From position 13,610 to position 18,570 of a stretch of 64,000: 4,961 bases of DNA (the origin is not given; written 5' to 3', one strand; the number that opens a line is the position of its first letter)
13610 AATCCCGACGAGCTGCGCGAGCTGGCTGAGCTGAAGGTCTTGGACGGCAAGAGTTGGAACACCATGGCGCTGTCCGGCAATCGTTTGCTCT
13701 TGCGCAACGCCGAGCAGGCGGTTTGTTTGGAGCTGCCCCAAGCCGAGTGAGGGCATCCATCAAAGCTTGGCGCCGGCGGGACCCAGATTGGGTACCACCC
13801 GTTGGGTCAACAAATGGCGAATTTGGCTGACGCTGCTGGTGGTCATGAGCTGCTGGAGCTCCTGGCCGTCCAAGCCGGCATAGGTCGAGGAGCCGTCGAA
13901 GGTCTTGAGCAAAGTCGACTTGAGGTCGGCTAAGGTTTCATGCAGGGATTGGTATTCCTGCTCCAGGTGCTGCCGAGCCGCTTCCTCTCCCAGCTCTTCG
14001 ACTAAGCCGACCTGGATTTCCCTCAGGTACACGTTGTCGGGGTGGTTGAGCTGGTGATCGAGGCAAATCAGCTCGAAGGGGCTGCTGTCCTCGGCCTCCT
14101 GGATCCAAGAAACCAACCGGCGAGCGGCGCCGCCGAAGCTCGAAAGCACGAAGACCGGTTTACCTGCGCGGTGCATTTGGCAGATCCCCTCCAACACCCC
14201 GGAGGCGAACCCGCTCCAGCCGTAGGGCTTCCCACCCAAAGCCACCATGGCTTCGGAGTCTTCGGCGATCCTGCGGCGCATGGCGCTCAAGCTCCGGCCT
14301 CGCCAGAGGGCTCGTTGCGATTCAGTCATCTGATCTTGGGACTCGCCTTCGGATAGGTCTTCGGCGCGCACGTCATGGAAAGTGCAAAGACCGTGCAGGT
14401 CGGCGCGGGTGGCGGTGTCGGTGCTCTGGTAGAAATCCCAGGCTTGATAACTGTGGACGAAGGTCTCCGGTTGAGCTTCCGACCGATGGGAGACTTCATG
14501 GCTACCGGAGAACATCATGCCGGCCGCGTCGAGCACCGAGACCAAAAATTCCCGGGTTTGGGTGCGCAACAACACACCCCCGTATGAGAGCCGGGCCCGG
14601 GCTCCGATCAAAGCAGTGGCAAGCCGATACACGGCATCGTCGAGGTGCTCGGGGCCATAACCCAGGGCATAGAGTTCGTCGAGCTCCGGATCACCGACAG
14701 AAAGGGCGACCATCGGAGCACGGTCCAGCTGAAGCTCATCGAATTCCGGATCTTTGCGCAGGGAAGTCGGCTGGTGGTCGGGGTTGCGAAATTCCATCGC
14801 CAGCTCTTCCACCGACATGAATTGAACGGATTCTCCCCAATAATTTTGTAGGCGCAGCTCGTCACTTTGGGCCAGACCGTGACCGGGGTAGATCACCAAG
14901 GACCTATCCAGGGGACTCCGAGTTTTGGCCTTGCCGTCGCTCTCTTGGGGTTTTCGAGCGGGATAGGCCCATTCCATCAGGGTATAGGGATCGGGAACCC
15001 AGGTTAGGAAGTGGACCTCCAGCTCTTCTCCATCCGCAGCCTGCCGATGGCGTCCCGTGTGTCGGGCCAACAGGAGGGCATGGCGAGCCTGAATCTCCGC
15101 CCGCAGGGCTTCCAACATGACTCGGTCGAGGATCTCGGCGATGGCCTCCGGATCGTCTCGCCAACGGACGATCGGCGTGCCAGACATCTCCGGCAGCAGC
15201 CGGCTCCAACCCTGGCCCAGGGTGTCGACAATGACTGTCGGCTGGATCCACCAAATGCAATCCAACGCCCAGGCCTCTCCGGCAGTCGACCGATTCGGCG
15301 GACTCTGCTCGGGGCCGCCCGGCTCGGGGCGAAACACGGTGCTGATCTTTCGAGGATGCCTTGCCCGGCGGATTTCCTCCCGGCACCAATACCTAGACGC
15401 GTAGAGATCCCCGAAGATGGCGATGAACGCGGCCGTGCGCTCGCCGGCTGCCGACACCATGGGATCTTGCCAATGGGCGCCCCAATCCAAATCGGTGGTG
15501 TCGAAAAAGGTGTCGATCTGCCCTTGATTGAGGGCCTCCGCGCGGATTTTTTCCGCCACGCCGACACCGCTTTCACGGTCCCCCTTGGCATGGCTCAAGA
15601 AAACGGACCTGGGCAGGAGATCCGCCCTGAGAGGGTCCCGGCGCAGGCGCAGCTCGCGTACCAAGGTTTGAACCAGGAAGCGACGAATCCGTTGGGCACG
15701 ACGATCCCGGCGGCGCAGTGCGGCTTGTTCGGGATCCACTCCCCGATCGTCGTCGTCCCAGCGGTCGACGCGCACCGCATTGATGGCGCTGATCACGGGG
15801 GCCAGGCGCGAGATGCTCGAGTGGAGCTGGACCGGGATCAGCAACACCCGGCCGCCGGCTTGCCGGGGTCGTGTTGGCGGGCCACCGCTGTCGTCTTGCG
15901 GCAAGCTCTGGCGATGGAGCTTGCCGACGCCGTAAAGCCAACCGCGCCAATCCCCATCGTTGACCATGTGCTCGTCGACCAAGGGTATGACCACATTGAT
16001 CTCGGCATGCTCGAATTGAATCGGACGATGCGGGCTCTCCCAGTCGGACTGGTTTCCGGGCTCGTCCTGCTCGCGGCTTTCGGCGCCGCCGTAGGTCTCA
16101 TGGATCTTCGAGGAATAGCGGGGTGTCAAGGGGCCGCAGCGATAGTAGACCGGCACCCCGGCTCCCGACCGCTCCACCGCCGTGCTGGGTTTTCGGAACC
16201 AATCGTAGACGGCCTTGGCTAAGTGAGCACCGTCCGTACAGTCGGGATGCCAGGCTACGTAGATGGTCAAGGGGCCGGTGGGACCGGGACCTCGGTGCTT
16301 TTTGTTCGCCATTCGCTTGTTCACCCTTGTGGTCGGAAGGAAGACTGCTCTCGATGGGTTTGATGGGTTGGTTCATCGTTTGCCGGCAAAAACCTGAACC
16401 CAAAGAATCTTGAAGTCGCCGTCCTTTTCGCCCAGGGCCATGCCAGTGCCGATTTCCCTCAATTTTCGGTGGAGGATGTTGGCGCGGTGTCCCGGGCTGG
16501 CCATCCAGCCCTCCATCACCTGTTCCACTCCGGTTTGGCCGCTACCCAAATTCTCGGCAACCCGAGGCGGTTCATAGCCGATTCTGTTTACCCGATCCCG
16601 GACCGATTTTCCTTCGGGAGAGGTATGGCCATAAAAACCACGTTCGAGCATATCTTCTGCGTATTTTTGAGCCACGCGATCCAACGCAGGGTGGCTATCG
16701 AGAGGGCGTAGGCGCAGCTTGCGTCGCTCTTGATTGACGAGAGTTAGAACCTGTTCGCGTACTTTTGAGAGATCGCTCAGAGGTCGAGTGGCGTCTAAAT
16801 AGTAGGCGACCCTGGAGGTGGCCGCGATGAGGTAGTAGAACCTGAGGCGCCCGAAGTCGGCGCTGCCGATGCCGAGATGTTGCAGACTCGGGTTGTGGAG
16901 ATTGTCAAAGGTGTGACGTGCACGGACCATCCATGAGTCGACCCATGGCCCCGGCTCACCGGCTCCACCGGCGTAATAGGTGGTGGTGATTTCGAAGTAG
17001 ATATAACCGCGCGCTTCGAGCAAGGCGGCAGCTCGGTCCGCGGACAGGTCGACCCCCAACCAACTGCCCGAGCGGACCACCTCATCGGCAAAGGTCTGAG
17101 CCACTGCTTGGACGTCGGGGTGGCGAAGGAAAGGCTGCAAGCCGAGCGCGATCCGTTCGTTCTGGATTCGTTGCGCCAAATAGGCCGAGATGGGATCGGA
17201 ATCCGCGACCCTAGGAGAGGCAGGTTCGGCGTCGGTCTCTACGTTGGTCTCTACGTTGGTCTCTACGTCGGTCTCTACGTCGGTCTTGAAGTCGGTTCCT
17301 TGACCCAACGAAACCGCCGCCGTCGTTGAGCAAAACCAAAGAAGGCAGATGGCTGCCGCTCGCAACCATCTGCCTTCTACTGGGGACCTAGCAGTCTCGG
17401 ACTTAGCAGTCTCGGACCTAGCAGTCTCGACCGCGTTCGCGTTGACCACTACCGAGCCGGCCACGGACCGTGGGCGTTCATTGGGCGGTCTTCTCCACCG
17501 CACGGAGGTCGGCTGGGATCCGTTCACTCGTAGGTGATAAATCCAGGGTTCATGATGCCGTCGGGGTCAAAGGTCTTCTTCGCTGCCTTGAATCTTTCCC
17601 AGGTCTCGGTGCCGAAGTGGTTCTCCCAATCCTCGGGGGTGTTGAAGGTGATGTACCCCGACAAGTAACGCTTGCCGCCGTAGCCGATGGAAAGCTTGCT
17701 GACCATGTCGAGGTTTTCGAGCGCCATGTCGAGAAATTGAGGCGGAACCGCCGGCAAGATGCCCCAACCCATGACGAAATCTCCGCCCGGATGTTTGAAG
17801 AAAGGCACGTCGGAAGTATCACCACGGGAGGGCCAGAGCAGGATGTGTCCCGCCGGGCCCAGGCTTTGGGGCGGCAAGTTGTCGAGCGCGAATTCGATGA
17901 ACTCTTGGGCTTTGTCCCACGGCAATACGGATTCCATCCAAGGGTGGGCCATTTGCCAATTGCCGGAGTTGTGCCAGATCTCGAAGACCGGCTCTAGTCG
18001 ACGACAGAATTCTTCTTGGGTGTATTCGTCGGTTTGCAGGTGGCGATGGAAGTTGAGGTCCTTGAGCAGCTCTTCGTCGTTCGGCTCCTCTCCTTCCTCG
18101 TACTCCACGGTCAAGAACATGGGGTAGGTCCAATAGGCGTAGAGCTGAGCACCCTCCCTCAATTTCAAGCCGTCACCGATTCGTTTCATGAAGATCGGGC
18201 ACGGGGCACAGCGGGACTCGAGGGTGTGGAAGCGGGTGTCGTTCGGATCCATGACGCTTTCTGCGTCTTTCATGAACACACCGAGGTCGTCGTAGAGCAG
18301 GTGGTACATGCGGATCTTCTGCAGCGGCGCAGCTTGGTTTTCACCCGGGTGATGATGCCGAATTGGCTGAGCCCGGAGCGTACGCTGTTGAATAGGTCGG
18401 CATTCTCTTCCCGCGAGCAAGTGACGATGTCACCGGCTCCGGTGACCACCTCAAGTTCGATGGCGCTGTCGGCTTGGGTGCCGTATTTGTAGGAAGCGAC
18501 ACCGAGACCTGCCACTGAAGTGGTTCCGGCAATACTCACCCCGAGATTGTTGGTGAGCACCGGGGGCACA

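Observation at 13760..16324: Stand-alone tandem TIR-domain protein with a large uncharacterised C-terminal module: candidate single-gene NAD-targeting defence or signalling system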

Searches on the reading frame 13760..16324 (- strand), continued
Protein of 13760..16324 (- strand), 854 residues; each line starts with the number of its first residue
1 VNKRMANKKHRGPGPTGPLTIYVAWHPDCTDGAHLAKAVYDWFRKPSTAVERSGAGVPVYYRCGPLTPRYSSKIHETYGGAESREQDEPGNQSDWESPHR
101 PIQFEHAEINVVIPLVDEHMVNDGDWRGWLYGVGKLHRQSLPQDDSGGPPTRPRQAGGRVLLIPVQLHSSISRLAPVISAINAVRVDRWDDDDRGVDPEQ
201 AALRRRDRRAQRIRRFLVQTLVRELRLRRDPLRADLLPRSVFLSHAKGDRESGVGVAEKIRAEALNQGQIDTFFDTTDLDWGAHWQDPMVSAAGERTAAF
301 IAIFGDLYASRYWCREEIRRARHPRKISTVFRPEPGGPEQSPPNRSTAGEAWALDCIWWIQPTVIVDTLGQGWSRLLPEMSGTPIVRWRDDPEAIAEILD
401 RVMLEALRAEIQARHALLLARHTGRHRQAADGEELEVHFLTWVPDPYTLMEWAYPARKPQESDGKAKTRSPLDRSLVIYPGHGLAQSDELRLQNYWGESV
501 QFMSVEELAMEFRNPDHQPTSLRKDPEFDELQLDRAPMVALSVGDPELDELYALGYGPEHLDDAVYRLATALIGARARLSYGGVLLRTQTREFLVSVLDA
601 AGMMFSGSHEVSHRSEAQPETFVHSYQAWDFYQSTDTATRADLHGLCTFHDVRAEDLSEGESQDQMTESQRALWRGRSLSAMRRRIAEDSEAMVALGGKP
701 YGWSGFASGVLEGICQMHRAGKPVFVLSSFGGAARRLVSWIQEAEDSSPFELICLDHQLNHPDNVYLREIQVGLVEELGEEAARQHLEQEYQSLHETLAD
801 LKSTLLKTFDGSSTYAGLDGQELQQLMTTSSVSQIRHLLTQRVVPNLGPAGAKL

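Call 66: search_dna_similar(query=L042:7983-10004:+, collection=plasmids, mode=protein, max_rows=25)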
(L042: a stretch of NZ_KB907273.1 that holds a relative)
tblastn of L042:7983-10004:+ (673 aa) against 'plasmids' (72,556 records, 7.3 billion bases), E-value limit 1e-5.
Records with a match: 11; places in all: 11; records where one place covers at least 80% of the query: 5.
Best place of each record, by identity: <60% 11.
By first word of the organism name: Rhizobium 2; Priestia 1; Gloeothece 1; Aureispira 1; Pseudomonas 1; Klebsiella 1; Methylorubrum 1; Rhodococcus 1; Mesorhizobium 1; Roseicitreum 1.
By predicted mobility (MOB-suite, as given by PLSDB): non-mobilizable 5; conjugative 4; mobilizable 2.
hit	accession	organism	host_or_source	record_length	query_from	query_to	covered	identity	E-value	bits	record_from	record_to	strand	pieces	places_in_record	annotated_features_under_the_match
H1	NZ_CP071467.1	Priestia megaterium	whole organism,Hypersaline environment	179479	3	673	100%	32.3%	7e-89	311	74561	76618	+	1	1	TIR domain-containing protein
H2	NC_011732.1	Gloeothece citriformis PCC 7424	-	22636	12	669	98%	31.8%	1e-92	322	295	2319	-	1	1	TIR domain-containing protein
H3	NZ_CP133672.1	Aureispira sp. CCB-E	Monoculture,Seagrass (Zostera sp.) ...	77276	9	668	98%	27.7%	5e-55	211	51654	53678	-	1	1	TIR domain-containing protein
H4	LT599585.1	Pseudomonas veronii 1YdBTEX2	-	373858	12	671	94%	27.8%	3e-62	266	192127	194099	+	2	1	hypothetical protein (x2)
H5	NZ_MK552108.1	Klebsiella pneumoniae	Homo sapiens,blood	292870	10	668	97%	26.9%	9e-54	237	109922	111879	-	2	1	toll/interleukin-1 receptor domain-containing protein | hypothetical protein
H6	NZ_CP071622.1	Rhizobium bangladeshense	lentil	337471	138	668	71%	30.6%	4e-29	252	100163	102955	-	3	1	IS3 family transposase | hypothetical protein | toll/interleukin-1 receptor domain-containing protein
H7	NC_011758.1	Methylorubrum extorquens CM4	-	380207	159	668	66%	27.4%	9e-17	173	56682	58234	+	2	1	hypothetical protein | toll/interleukin-1 receptor domain-containing protein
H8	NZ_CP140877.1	Rhizobium beringeri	Trifolium pratense,whole organism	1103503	161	589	62%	28.6%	3e-26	146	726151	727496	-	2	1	record has no annotation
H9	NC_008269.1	Rhodococcus jostii RHA1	-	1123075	159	572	59%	27.0%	4e-24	139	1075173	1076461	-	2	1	record has no annotation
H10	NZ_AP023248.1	Mesorhizobium sp. 131-2-1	Lotus japonicus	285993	114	369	38%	28.8%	3e-14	84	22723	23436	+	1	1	toll/interleukin-1 receptor domain-containing protein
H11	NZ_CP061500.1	Roseicitreum antarcticum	Intertidal sediment,Sandy intertidal ...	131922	142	369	34%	29.5%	2e-15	89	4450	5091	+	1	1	toll/interleukin-1 receptor domain-containing protein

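Call 67: get_annotated_region(hit=H1, flank=4000)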
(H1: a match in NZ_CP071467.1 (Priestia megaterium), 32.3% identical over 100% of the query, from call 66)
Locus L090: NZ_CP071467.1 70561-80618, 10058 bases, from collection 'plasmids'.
description: Priestia megaterium strain H2 plasmid punamed1, complete sequence
organism: Priestia megaterium (NCBI taxid 1404)
taxonomy: Bacteria; Bacillota; Bacilli; Bacillales; Bacillaceae; Priestia; Priestia megaterium
host: -; source: whole organism,Hypersaline environment; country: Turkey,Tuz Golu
typing (MOB-suite, as given by PLSDB): mobilizable; replicon rep_cluster_385; relaxase MOBP
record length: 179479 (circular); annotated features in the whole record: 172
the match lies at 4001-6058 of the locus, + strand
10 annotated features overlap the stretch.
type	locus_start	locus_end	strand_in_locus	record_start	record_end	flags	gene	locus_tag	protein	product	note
CDS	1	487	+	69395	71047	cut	-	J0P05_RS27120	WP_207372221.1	polysaccharide biosynthesis protein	GO:0009252 - peptidoglycan biosynthetic process [Evidence IEA]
CDS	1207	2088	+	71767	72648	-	-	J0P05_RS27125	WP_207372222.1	TIR domain-containing protein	GO:0007165 - signal transduction [Evidence IEA]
CDS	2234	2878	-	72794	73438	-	-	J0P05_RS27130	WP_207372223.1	TIR domain-containing protein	-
CDS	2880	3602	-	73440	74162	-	-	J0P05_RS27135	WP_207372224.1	hypothetical protein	-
CDS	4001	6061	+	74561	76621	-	-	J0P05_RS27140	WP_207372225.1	TIR domain-containing protein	GO:0007165 - signal transduction [Evidence IEA]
CDS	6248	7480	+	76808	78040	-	-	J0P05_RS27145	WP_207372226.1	hypothetical protein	-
CDS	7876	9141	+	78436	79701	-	-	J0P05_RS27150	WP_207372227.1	damage repair protein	-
CDS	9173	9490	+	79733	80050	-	-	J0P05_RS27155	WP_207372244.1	YolD-like family protein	-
CDS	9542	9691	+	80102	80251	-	-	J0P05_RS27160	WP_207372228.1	hypothetical protein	-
CDS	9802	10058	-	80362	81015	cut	-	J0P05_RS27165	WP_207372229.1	class D sortase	-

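Call 90: find_encoding_contigs(protein=P0018, flank=6000, max_places=1)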
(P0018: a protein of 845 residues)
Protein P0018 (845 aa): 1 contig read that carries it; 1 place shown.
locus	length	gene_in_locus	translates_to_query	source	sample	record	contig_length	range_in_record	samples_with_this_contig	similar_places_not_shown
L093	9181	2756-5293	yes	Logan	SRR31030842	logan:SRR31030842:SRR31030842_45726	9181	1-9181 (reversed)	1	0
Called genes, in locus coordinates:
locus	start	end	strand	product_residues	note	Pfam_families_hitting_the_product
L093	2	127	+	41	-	?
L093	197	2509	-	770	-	PF13676:TIR_2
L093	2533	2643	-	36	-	-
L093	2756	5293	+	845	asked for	PF13676:TIR_2, PF18163:LD_cluster2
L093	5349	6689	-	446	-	PF13676:TIR_2, PF03781:FGE-sulfatase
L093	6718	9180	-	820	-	?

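Call 91: find_encoding_contigs(protein=P0010, flank=6000, max_places=1)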
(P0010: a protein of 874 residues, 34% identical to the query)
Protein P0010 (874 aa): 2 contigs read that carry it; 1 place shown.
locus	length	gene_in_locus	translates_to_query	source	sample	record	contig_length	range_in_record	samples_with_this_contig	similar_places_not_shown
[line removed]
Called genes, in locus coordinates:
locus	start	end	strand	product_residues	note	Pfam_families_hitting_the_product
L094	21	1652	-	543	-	PF07637:PSD5, PF07631:PSD4, PF07627:PSCyt3, PF07624:PSD2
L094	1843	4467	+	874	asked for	PF13676:TIR_2, PF18163:LD_cluster2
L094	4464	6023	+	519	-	PF00149:Metallophos (faint), PF12850:Metallophos_2 (weak)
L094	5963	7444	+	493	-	-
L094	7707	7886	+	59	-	-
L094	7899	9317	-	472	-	PF00171:Aldedh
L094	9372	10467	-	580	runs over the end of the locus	PF13600:DUF4140, PF13598:DUF4139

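Call 92: find_encoding_contigs(protein=P0007, flank=6000, max_places=1)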
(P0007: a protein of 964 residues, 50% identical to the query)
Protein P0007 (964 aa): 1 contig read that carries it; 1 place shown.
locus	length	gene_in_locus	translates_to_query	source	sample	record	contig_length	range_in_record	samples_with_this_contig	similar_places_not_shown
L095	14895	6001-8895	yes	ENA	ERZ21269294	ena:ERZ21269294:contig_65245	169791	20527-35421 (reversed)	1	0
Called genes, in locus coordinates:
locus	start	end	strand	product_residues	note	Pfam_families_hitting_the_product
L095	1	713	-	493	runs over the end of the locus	PF01565:FAD_binding_4, PF09265:Cytokin-bind (weak)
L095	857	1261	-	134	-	PF01740:STAS, PF13466:STAS_2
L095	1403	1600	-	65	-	-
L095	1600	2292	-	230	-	PF12973:Cupin_7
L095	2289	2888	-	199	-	PF04542:Sigma70_r2, PF04545:Sigma70_r4, PF08281:Sigma70_r4_2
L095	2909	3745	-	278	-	PF10670:DUF4198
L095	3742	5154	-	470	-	PF14224:DUF4331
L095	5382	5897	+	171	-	-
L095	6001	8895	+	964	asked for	PF13676:TIR_2 (faint), PF18163:LD_cluster2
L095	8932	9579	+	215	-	PF07947:YhhN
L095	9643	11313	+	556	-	PF13671:AAA_33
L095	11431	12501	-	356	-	-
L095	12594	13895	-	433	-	-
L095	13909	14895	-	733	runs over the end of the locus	-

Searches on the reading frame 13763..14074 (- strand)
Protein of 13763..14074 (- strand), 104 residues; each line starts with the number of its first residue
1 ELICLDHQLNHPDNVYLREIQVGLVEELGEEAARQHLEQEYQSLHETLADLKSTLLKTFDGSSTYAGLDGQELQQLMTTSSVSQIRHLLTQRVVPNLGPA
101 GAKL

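Call 86: search_protein_families(library=pfam, proteins=[window:13763-14074:-], max_evalue=5)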
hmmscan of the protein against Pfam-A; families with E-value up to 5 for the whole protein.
window:13763-14074:- (104 aa): 1 family
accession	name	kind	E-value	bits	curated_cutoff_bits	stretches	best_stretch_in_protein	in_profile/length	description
PF20998.3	Nol11_C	-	0.1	12.6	25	1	30-83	9-62/274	Nucleolar protein 11 C-terminal domain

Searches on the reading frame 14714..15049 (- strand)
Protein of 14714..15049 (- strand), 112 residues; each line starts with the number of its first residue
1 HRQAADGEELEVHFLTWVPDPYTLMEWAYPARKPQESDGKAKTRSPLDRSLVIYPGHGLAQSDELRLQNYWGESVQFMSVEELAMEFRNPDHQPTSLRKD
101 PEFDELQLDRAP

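Call 86: search_protein_families(library=pfam, proteins=[window:14714-15049:-], max_evalue=5)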
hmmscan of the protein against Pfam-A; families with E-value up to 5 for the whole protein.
window:14714-15049:- (112 aa): 0 families

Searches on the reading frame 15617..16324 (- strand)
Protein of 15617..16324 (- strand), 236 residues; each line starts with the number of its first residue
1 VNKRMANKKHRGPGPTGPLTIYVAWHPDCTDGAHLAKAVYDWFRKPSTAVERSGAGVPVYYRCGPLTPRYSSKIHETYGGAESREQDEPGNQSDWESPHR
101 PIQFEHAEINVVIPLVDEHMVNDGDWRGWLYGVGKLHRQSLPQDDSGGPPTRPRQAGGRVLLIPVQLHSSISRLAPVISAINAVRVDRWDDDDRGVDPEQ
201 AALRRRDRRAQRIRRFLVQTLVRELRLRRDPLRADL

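Call 68: predict_structure(alignment_id=A3)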
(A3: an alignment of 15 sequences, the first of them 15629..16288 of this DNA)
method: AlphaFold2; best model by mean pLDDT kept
length: 220 residues; sequences in the alignment: 15
mean_pLDDT: 78.1   pTM: 0.75
mean pLDDT of the five models: 78.1, 77.4, 76.1, 75.6, 75.3
residues with pLDDT >= 90: 100; 70-90: 51; 50-70: 40; < 50: 29
segments of 3 or more residues with pLDDT < 50: 37-41, 61-63, 67-86
pLDDT, mean of each block of 10 residues (from residue 1): 77 92 90 56 69 52 45 42 54 87 96 92 90 66 78 95 94 92 92 95 91 71
secondary structure, 60 per line:
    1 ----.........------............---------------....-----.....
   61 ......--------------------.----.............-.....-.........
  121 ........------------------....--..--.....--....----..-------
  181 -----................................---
elements in order: E5-13 H20-31 E47-50 H56-66 E95-104 H106-110 H112-128 E147-150 H157-161 H164-167 H186-217

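Call 86: search_protein_families(library=pfam, proteins=[window:15617-16324:-], max_evalue=5)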
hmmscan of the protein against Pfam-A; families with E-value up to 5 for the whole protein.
window:15617-16324:- (236 aa): 0 families

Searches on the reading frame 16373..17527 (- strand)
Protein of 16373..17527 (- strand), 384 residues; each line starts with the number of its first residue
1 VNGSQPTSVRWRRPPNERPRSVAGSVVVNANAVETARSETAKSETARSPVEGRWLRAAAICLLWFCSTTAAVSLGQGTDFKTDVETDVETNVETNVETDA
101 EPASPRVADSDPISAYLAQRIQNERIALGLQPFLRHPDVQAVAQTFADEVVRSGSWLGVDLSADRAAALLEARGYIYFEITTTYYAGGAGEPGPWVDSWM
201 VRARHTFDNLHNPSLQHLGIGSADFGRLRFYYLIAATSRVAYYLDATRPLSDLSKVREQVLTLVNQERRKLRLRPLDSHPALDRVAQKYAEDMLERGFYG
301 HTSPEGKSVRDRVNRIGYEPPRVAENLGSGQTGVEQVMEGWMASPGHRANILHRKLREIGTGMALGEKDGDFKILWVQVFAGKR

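Call 3: search_protein_families(library=pfam, proteins=[window:16373-17527:-], max_evalue=1)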
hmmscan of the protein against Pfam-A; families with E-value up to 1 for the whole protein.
window:16373-17527:- (384 aa): 2 families
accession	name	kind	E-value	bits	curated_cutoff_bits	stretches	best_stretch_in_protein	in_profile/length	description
PF00188.32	CAP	-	1.9e-26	93.6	21.1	2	261-380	1-117/117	Cysteine-rich secretory protein family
PF23448.1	CAP-like_CFAP184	-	0.016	15.8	27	1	253-295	5-47/131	CFAP184 CAP-like domain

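Call 4: search_protein_families(library=padloc, proteins=[window:16373-17527:-], max_evalue=1)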
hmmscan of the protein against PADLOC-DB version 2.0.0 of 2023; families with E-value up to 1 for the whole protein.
window:16373-17527:- (384 aa): 0 families

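Call 5: search_protein_families(library=ncbifam, proteins=[window:16373-17527:-], max_evalue=1)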
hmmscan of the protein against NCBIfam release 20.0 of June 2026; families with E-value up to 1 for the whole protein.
window:16373-17527:- (384 aa): 2 families
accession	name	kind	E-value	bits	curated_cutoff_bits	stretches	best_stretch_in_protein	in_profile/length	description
TIGR02909.1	spore_YkwD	subfamily_domain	8.8e-32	109.7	171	1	255-381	3-126/127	uncharacterized protein, YkwD family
NF052539.1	DivAsocLipDalA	equivalog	1.6e-14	54.1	200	1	251-380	42-168/169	divisome-associated lipoprotein DalA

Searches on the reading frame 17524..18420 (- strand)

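Call 3: search_protein_families(library=pfam, proteins=[window:17524-18420:-], max_evalue=1)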
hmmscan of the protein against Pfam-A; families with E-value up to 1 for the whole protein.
window:17524-18420:- (298 aa): 2 families
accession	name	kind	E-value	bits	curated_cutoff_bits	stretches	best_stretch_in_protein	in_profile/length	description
PF09265.15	Cytokin-bind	-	4.4e-19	69.4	23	1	35-293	3-277/281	Cytokinin dehydrogenase 1, FAD and cytokinin binding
PF02913.24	FAD-oxidase_C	-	2.9e-06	27.6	21.2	1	266-293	219-246/248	FAD linked oxidases, C-terminal domain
